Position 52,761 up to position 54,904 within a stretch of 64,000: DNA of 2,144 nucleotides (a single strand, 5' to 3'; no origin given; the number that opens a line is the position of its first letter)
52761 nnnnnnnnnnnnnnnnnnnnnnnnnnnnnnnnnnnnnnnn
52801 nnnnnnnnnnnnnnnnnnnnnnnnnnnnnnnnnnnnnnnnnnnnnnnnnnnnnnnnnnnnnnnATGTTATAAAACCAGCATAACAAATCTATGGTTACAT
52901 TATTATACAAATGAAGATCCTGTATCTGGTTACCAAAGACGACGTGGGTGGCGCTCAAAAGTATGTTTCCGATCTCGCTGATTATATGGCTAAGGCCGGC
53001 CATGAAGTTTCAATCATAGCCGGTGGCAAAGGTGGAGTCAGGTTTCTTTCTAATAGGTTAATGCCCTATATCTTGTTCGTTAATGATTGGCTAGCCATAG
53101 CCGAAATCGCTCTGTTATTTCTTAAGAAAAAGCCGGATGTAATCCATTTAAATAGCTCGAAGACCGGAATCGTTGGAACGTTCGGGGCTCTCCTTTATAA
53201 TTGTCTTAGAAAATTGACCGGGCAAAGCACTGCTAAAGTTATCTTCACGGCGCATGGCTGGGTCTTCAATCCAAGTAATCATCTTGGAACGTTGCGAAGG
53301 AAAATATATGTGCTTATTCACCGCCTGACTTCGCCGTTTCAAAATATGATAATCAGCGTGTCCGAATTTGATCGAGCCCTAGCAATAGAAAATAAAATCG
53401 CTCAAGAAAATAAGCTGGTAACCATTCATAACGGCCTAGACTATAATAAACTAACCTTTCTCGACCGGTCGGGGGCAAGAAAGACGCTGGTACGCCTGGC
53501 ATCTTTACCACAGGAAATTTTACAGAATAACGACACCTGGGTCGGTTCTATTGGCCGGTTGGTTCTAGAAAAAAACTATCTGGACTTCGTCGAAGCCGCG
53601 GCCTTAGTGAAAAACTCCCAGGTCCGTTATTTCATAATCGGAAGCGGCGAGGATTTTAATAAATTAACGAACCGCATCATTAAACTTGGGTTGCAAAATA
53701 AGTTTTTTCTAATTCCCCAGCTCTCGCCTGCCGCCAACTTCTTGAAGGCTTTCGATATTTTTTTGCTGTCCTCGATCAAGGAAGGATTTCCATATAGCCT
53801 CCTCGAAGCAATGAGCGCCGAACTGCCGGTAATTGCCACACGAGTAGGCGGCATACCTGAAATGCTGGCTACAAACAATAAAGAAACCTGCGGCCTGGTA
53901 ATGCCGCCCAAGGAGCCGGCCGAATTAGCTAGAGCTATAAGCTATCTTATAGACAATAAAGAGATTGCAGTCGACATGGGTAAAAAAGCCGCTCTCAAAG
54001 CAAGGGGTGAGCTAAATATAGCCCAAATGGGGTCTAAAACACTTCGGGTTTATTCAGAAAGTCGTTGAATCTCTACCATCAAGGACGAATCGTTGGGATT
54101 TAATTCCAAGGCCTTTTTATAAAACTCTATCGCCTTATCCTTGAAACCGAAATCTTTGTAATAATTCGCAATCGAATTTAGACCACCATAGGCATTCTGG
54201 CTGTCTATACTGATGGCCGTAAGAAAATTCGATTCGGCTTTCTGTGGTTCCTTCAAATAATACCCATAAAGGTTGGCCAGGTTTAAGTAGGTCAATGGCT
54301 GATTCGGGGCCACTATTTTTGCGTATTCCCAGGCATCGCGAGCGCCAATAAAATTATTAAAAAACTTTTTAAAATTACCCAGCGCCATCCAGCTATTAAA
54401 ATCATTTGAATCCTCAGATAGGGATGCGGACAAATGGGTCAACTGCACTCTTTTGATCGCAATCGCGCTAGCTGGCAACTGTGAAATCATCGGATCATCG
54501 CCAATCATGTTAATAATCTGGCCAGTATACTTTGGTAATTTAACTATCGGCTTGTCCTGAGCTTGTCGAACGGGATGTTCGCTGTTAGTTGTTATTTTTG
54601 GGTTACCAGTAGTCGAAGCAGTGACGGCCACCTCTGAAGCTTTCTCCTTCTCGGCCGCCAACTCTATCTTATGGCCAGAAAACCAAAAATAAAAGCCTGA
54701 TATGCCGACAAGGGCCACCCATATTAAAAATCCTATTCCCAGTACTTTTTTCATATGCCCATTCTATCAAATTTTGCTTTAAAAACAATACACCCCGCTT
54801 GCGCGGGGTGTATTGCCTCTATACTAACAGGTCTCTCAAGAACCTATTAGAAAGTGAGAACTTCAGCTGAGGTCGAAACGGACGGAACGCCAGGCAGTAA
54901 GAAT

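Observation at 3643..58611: About 55-kb composite glycan-biosynthesis island with three nucleotide-sugar routes, more than nine methyltransferases and four GT-C-type transferases, next to a giant Thr/Ser-rich PG-binding surface protein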

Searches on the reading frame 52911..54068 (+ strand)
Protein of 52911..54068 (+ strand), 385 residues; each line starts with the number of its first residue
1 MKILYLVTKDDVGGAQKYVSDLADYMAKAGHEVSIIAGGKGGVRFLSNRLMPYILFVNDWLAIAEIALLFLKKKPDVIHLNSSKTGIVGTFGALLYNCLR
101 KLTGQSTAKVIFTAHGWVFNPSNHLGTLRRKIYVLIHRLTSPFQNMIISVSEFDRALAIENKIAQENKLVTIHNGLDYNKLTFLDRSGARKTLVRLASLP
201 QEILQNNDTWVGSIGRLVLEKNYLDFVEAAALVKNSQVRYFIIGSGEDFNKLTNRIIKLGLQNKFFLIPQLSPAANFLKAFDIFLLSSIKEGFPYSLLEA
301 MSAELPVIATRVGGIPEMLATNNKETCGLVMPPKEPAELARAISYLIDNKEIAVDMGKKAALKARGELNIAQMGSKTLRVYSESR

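Call 9: search_protein_families(library=pfam, proteins=[window:52911-54068:+], max_evalue=0.001)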
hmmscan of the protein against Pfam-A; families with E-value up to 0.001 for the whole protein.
window:52911-54068:+ (385 aa): 6 families
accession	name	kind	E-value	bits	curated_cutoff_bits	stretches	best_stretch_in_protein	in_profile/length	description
PF00534.26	Glycos_transf_1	-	6e-35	120.7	26.4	1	205-361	12-170/172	Glycosyl transferases group 1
PF13692.12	Glyco_trans_1_4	-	1.4e-28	100.4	27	1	211-349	4-142/142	Glycosyl transferases group 1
PF13439.12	Glyco_transf_4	-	2.2e-18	67.3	28.5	1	12-178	1-168/170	Glycosyltransferase Family 4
PF13579.12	Glyco_trans_4_4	-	4.4e-14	53.6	29.7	1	13-175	1-158/158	Glycosyl transferase 4-like domain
PF20706.3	GT4-conflict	-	0.0001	21.9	26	1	278-354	279-362/385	Family 4 Glycosyltransferase in conflict systems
PF13524.12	Glyco_trans_1_2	-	0.00075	19.9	25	0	274-367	40-132/144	Glycosyl transferase-like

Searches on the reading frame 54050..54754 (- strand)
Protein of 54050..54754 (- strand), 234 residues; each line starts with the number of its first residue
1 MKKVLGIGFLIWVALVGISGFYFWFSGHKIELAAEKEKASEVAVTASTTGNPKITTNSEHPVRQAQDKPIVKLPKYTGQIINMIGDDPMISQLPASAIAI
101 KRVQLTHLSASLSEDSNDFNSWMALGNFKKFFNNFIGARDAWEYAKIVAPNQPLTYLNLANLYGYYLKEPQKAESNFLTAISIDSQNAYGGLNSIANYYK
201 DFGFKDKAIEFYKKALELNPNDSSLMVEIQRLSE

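Call 10: search_protein_families(library=pfam, proteins=[window:54050-54754:-], max_evalue=1)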
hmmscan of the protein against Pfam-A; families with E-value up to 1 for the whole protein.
window:54050-54754:- (234 aa): 14 families
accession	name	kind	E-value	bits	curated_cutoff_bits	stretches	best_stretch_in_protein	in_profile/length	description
PF13181.12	TPR_8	-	5e-09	36.1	25.7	2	192-222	4-34/34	Tetratricopeptide repeat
PF00515.34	TPR_1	-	1.8e-07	31.1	27.8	1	194-222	6-34/34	Tetratricopeptide repeat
PF07719.23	TPR_2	-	2.3e-07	30.9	27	1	192-222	4-34/34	Tetratricopeptide repeat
PF23914.1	TPR_CcmH_CycH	-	1.8e-06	28.3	42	1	108-162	39-93/158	Cytochrome c-type biogenesis protein H TPR domain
PF13431.12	TPR_17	-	1.9e-06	28.2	24.4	1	211-225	1-15/34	Tetratricopeptide repeat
PF13414.12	TPR_11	-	6.4e-06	26.2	26.8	1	206-222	11-27/42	TPR repeat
PF13424.12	TPR_12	-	7.4e-05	23.3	30.1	1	155-218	5-74/77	Tetratricopeptide repeat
PF13428.12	TPR_14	-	0.00022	22.1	23.5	1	195-226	7-38/44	Tetratricopeptide repeat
PF13374.12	TPR_10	-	0.00051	20.4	27.5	1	192-218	5-31/42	Tetratricopeptide repeat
PF12270.13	Cyt_c_ox_IV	-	0.029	14.9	26.9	1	8-51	36-79/132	Cytochrome c oxidase subunit IV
PF18768.7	RNPP_C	-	0.029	14.3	26.5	1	192-223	82-114/213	RNPP family C-terminal domain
PF13429.12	TPR_15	-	0.076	12.9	26.2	1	194-227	151-184/280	Tetratricopeptide repeat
PF01239.28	PPTA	-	0.18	12.1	29.5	1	206-225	2-21/32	Protein prenyltransferase alpha subunit repeat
PF13176.12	TPR_7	-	0.2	12.3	27.9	0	196-222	6-32/36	Tetratricopeptide repeat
